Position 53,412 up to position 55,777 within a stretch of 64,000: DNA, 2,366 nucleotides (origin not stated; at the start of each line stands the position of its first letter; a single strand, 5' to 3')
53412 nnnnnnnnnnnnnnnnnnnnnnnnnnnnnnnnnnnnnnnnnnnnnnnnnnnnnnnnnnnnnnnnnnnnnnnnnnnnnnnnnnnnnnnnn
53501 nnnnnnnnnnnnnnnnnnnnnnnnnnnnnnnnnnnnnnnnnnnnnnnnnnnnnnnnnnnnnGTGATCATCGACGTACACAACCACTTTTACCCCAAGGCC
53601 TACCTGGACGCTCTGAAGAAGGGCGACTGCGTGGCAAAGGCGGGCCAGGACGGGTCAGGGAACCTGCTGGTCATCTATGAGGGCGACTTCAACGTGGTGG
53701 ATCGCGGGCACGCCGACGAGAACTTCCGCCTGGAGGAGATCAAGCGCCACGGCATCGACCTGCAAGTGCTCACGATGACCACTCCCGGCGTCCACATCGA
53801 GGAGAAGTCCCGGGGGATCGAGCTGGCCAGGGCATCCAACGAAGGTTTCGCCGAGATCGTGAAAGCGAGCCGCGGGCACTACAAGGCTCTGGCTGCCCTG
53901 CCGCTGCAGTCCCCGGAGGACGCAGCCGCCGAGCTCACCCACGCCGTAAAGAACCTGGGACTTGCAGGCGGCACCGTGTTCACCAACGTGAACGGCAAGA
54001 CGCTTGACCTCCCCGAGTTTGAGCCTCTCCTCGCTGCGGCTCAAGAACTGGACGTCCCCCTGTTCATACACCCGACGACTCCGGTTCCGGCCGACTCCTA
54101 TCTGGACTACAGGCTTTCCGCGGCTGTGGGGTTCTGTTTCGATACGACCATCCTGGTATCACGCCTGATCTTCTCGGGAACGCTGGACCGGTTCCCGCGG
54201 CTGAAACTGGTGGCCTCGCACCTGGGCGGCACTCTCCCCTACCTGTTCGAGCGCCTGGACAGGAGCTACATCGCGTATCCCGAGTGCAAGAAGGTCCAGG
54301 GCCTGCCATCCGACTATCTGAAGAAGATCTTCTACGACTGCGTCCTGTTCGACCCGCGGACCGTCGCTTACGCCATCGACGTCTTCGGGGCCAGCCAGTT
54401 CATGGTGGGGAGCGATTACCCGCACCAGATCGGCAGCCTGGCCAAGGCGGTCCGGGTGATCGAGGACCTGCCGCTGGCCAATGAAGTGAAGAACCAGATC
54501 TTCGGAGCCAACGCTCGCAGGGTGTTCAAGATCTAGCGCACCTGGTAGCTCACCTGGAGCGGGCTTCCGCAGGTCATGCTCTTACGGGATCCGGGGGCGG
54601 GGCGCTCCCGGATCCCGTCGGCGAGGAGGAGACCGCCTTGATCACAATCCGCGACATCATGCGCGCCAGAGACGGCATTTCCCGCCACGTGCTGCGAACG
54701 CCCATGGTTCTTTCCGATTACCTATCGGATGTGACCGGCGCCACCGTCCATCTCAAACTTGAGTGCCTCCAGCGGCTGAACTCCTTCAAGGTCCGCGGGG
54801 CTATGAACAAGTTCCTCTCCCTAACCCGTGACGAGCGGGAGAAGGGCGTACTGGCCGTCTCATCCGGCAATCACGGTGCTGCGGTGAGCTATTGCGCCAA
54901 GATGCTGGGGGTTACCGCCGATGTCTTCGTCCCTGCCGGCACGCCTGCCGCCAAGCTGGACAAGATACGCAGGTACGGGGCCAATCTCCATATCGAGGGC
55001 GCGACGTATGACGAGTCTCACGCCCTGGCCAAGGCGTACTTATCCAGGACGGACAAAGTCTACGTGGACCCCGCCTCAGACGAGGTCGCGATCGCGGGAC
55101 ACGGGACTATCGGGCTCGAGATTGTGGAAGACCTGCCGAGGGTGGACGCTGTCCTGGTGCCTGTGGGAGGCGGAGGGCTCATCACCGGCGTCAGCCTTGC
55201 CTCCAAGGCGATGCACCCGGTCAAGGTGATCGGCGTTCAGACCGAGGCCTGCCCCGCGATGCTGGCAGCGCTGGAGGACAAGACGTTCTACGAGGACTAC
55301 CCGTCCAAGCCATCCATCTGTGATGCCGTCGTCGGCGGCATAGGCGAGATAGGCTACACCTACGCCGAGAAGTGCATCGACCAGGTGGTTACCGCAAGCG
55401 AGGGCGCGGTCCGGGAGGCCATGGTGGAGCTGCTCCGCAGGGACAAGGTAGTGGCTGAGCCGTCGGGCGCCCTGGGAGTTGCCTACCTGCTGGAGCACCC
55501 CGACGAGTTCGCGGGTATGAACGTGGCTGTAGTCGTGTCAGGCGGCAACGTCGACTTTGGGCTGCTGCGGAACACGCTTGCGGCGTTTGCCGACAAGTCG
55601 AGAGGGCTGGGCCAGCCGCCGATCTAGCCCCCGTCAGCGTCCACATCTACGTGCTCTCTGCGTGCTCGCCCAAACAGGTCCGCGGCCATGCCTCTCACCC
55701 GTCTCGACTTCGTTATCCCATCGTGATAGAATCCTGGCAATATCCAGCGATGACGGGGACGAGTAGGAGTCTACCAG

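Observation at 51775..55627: Tyrosine T-box controlling a transporter + decarboxylase-like + ammonia-lyase/racemase operon: candidate new tyrosine-salvage pathway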

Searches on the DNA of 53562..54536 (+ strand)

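Call 18: search_rna_families(sources=[L001, L004, L005], threshold=gathering, show_alignments=4)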
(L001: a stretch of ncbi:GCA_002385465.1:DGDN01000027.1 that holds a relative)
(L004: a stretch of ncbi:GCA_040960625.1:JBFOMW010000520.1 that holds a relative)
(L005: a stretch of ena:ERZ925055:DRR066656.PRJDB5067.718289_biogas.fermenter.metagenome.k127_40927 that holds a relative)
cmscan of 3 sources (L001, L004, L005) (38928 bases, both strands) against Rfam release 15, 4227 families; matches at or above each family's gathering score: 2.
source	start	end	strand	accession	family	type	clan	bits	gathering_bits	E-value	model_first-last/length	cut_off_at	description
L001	4259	4517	+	RF00230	T-box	Cis-reg; leader;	-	105.2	93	2.2e-22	1-219/219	no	T-box leader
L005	4069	4393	+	RF00230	T-box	Cis-reg; leader;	-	94.9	93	9.4e-20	1-219/219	no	T-box leader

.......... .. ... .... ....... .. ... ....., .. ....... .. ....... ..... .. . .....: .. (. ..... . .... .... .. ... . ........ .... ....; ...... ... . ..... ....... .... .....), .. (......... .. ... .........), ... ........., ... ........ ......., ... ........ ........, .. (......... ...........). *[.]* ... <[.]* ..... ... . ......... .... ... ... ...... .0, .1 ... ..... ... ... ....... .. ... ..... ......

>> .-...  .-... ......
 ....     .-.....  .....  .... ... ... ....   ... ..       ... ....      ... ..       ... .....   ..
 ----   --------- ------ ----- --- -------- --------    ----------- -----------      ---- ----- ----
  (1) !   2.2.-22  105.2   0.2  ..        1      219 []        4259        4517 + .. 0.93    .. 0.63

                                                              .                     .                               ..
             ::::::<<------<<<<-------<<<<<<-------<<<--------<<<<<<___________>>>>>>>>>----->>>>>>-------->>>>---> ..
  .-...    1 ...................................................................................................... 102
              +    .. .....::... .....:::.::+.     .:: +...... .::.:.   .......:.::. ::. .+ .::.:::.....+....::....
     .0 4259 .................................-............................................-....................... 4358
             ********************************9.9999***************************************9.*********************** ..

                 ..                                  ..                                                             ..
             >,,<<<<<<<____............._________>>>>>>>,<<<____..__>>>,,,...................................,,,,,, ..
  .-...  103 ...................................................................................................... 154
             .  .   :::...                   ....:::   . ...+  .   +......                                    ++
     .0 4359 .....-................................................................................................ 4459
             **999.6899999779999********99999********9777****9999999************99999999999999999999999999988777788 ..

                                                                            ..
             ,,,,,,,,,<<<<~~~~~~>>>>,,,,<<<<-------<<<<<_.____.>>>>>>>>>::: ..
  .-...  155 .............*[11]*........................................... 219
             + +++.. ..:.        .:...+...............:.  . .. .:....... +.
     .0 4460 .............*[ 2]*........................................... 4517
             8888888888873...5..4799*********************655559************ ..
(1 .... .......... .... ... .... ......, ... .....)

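Call 43: search_rna_families(sources=[L046, L047, L049], threshold=evalue, max_evalue=0.01)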
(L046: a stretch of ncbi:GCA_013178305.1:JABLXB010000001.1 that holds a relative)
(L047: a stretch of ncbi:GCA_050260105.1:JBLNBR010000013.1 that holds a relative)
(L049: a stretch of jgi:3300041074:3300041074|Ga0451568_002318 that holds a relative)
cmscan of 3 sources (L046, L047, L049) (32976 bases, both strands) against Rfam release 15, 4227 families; matches with E-value up to 0.01: 0.
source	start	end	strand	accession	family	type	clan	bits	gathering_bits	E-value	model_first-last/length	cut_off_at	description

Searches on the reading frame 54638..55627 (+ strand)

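Call 4: search_protein_families(library=pfam, proteins=[window:54638-55627:+])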
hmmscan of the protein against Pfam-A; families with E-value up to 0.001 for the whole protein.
window:54638-55627:+ (329 aa): 1 family
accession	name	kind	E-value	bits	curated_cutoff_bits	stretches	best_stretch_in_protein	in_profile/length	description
PF00291.31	PALP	-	1.5e-72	244.9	35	1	14-302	1-295/295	Pyridoxal-phosphate dependent enzyme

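Call 5: search_protein_families(library=ncbifam, proteins=[window:54638-55627:+])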
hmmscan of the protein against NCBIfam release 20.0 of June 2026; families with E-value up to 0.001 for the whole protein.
window:54638-55627:+ (329 aa): 38 families (the best 25 are shown)
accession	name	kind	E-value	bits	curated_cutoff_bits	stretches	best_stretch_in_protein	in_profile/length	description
NF005600.0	PRK07334.1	equivalog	3.9e-89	299.1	496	1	1-314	9-321/408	threonine ammonia-lyase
TIGR01127.1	ilvA_1Cterm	equivalog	7e-89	298.5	378.75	1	21-312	1-293/380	threonine ammonia-lyase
NF006389.0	PRK08638.1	equivalog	1.4e-82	277.3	453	1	2-310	9-320/333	bifunctional threonine ammonia-lyase/L-serine ammonia-lyase TdcB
NF005680.0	PRK07476.1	equivalog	6.9e-78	261.9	413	1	2-313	5-319/326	hydroxyectoine utilization dehydratase EutB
NF005292.0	PRK06815.1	equivalog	2.4e-77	260.1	371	1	5-313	6-316/320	threonine/serine dehydratase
NF006390.0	PRK08639.1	equivalog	3e-73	247.2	421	1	2-308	7-318/418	threonine ammonia-lyase IlvA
TIGR02079.1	THD1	equivalog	1.4e-70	238.2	440.55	1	6-308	2-310/410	threonine ammonia-lyase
TIGR02991.1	ectoine_eutB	equivalog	1.1e-68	231.6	413.35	1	2-311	1-312/317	hydroxyectoine utilization dehydratase EutB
NF045641.2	BHydaspDhtseBhcB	equivalog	4e-65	220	550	1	3-308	3-308/312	beta-hydroxyaspartate dehydratase BhcB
NF006094.0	PRK08246.1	subfamily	1.2e-64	218.7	331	1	2-307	5-306/310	serine/threonine dehydratase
NF005454.0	PRK07048.1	equivalog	4.2e-64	216.7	452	1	2-314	7-320/324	threo-3-hydroxy-L-aspartate ammonia-lyase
NF006674.0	PRK09224.1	subfamily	1e-61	209.2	577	1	18-311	23-320/508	threonine ammonia-lyase IlvA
TIGR01124.1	ilvA_2Cterm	equivalog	9.4e-58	196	411.3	1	17-312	14-313/499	threonine ammonia-lyase, biosynthetic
NF009130.0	PRK12483.1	subfamily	1.9e-52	178.5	801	1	19-312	36-333/521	threonine ammonia-lyase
NF005147.0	PRK06608.1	equivalog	5.9e-51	173.2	380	1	3-309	7-315/339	serine/threonine dehydratase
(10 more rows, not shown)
